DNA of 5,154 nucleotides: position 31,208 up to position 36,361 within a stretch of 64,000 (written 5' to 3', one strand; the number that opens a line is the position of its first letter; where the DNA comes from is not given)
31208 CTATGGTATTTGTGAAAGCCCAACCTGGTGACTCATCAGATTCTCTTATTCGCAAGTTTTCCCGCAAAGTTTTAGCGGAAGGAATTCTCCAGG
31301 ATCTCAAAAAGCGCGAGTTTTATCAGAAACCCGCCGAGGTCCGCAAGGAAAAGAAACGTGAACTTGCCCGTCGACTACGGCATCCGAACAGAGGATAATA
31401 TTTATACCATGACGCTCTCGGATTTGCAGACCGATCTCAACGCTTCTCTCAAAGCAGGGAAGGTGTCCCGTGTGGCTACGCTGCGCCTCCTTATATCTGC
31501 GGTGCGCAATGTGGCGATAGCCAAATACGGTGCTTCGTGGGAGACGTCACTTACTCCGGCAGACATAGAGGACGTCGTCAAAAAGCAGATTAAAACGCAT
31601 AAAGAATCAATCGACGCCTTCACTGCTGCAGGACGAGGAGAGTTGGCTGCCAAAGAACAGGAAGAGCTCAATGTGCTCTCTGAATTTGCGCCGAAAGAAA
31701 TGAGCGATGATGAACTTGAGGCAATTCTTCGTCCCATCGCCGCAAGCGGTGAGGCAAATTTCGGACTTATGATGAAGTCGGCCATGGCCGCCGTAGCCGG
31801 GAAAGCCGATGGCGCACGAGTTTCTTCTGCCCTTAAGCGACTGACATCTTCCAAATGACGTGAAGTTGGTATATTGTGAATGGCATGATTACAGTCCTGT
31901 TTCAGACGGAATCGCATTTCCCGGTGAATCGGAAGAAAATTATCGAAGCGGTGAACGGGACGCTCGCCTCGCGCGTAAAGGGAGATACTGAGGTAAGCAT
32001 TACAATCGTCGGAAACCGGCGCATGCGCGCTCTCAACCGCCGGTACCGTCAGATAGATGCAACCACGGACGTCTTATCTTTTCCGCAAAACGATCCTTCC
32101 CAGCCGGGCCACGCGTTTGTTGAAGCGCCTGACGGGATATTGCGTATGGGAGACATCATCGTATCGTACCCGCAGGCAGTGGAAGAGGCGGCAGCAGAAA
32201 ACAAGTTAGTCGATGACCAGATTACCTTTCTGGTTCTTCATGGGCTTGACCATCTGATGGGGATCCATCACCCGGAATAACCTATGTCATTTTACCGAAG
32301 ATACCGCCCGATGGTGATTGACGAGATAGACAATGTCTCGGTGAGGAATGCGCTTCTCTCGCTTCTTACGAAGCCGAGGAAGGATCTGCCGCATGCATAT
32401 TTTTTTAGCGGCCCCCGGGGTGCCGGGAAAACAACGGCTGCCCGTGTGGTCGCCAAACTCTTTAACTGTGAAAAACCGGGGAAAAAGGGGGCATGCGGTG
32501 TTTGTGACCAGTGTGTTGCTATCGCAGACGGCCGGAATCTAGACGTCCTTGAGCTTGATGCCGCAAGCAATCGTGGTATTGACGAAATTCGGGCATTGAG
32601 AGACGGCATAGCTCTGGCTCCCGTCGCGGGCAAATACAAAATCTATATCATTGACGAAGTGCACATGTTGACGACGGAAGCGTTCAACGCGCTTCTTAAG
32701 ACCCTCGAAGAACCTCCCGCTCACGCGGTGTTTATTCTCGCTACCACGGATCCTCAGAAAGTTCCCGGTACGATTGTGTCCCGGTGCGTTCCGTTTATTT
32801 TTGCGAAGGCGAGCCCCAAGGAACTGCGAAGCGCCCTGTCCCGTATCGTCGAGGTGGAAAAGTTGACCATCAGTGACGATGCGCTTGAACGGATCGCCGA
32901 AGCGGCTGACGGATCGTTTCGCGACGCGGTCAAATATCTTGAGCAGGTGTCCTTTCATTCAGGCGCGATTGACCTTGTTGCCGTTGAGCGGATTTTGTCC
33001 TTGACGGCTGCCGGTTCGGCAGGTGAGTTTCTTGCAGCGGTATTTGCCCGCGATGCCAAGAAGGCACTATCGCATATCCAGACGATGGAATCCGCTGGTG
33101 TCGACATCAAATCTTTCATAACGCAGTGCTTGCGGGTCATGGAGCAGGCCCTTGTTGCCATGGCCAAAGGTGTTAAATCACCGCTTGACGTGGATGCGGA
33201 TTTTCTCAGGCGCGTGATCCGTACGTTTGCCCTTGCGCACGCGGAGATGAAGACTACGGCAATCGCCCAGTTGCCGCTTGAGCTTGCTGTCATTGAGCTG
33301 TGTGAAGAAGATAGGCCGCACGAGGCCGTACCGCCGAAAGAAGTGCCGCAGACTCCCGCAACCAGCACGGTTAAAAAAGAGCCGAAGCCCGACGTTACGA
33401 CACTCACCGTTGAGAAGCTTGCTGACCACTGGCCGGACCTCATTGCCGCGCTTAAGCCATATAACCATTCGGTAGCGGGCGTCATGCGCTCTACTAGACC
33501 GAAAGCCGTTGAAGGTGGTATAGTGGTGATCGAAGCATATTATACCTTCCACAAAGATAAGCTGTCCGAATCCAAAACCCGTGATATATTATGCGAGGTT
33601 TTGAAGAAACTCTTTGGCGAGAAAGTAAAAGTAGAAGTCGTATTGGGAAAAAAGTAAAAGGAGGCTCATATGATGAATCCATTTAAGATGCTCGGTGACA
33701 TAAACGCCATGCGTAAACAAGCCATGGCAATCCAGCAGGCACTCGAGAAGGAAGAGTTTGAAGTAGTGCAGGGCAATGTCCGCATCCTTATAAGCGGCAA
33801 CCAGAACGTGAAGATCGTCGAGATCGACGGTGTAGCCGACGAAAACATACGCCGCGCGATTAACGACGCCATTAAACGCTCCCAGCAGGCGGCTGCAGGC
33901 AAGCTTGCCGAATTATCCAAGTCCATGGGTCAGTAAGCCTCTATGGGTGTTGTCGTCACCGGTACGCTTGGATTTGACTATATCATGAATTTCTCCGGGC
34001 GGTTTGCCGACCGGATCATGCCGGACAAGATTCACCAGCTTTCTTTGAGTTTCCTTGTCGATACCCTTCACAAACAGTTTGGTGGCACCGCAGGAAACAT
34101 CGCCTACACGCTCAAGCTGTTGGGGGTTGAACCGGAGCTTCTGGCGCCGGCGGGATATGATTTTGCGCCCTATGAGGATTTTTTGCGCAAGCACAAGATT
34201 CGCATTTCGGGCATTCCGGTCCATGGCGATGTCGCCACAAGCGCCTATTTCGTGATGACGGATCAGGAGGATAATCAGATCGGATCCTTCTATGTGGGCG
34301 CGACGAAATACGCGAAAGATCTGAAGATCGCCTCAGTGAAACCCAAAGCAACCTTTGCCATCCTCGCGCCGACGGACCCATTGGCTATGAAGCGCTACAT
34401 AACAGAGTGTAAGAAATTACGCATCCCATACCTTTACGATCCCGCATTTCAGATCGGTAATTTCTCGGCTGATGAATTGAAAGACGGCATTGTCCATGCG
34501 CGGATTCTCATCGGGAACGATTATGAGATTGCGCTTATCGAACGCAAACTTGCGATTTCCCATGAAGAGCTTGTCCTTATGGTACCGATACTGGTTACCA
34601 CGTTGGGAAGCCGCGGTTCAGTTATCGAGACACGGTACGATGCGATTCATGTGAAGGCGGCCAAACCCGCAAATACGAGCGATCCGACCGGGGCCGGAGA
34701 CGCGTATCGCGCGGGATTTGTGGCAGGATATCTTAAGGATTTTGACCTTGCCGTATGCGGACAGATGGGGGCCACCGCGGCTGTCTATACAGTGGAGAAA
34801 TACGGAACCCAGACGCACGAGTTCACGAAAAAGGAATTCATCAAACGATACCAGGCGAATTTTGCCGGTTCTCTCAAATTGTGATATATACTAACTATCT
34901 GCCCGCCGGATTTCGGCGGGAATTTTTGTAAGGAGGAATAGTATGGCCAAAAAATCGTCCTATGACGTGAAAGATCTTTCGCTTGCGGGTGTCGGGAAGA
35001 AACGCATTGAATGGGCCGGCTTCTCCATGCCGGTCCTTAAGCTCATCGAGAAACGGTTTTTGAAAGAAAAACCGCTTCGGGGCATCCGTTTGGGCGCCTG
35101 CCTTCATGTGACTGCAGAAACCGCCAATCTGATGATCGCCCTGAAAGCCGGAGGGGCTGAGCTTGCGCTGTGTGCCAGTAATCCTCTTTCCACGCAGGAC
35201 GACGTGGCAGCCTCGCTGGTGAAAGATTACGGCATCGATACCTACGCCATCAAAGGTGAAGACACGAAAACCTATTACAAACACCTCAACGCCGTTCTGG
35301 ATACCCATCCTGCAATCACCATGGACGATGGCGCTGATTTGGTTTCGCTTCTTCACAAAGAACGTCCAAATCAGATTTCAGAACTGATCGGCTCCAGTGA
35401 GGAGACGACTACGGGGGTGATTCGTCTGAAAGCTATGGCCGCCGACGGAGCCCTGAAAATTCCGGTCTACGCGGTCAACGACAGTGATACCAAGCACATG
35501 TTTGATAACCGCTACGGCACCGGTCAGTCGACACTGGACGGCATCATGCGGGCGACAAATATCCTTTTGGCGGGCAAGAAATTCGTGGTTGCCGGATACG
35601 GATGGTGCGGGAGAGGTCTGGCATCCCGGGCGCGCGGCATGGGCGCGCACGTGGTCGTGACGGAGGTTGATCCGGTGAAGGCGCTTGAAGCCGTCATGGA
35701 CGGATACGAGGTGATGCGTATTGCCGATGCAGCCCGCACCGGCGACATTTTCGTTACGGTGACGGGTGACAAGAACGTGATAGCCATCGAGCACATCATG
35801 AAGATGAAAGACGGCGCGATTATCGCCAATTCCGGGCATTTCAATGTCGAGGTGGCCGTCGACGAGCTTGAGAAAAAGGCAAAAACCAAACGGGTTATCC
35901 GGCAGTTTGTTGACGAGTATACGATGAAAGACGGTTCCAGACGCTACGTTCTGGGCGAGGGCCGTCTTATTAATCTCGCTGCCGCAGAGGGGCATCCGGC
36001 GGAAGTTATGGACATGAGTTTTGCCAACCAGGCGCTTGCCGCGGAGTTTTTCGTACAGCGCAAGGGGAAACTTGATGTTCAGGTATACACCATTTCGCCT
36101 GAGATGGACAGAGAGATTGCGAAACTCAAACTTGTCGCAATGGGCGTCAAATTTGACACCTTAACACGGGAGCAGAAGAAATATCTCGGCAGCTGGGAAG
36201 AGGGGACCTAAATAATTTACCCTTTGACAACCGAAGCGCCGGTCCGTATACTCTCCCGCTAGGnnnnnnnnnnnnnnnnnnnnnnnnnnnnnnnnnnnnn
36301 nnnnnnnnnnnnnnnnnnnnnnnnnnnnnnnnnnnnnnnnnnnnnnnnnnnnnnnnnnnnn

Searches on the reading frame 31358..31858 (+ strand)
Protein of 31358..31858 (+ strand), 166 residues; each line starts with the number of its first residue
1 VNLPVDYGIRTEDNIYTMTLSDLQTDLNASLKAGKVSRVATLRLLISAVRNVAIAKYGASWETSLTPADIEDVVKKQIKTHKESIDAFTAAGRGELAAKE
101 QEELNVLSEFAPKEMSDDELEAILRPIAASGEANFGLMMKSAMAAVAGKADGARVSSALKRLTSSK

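Call 59: search_protein_families(library=pfam, proteins=[window:31358-31858:+], max_evalue=0.00001)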
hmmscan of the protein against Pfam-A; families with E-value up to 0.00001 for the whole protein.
window:31358-31858:+ (166 aa): 1 family
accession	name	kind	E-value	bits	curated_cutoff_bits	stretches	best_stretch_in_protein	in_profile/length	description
PF09424.15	YqeY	-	5.1e-31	108.1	27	1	22-161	3-141/143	Yqey-like protein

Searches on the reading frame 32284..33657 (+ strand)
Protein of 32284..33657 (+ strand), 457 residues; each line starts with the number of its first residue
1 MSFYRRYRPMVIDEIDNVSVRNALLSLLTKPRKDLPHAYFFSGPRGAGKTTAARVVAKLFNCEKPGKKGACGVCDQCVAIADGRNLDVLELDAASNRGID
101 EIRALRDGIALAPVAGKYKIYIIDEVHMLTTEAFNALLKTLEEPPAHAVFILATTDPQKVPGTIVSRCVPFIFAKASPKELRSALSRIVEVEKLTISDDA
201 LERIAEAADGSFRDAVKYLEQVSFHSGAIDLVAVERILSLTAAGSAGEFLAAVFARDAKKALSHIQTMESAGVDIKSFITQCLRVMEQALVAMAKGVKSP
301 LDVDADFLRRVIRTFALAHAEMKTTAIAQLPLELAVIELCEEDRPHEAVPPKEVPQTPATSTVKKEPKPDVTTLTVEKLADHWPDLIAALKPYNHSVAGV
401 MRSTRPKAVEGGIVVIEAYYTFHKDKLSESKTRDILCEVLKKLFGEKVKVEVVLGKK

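Call 59: search_protein_families(library=pfam, proteins=[window:32284-33657:+], max_evalue=0.00001)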
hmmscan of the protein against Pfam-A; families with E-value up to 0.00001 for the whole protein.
window:32284-33657:+ (457 aa): 5 families
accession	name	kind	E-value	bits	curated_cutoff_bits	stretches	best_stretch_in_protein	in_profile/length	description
PF13177.12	DNA_pol3_delta2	-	1.3e-40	139.4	27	1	33-175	16-159/161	DNA polymerase III, delta subunit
PF00004.35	AAA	-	2e-10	41.6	21.2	1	40-172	2-127/131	ATPase family associated with various cellular activities (AAA)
PF20964.2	DnaX_C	-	9.1e-10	39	26.2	1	372-456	5-89/113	DNA polymerase III subunit tau, C-terminal domain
PF22608.2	DNAX_ATPase_lid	-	8.2e-08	32.4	27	1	182-221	3-42/49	DNA polymerase III clamp loader subunit, ATPase lid domain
PF13604.12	AAA_30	-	9.5e-06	25.9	27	0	41-150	23-121/191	AAA domain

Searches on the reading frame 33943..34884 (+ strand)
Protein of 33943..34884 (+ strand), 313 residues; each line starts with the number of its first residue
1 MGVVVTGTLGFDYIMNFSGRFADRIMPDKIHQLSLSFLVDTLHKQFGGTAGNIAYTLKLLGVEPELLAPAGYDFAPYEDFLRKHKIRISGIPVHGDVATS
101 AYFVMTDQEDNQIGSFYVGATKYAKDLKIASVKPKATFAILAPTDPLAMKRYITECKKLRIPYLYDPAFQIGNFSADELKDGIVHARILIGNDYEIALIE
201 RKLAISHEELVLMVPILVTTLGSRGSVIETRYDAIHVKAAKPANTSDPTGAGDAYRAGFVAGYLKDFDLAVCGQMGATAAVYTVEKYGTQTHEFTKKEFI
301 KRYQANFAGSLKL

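Call 59: search_protein_families(library=pfam, proteins=[window:33943-34884:+], max_evalue=0.00001)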
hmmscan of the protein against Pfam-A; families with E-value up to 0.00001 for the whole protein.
window:33943-34884:+ (313 aa): 1 family
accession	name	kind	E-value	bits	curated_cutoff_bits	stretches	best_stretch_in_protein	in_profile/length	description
PF00294.29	PfkB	-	1.1e-34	120.6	25.8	1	23-291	13-297/302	pfkB family carbohydrate kinase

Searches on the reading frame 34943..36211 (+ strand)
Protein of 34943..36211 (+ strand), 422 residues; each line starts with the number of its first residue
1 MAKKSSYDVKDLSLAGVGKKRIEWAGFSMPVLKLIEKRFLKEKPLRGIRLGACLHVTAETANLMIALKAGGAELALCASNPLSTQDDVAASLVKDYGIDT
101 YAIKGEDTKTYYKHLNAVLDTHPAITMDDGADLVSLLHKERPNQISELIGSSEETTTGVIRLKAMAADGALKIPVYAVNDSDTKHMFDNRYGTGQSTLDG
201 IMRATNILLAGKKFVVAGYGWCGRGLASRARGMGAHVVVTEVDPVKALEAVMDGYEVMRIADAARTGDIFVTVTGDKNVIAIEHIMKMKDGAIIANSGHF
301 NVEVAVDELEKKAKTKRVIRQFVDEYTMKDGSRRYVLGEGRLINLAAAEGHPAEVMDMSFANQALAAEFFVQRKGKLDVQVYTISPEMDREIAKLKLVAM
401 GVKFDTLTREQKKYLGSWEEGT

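Call 59: search_protein_families(library=pfam, proteins=[window:34943-36211:+], max_evalue=0.00001)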
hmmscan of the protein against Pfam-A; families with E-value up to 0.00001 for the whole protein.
window:34943-36211:+ (422 aa): 4 families
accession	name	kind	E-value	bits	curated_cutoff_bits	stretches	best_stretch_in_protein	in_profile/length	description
PF05221.23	AdoHcyase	-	1.2e-58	199.1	25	2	7-140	2-139/299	S-adenosyl-L-homocysteine hydrolase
PF00670.27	AdoHcyase_NAD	-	3.1e-55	187.2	27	1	189-349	1-161/162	S-adenosyl-L-homocysteine hydrolase, NAD binding domain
PF07991.19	KARI_N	-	3.1e-08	33.8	20.6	1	209-305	2-102/165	Acetohydroxy acid isomeroreductase, NADPH-binding domain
PF02826.25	2-Hacid_dh_C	-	2e-07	31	25.1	1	207-299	32-128/178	D-isomer specific 2-hydroxyacid dehydrogenase, NAD binding domain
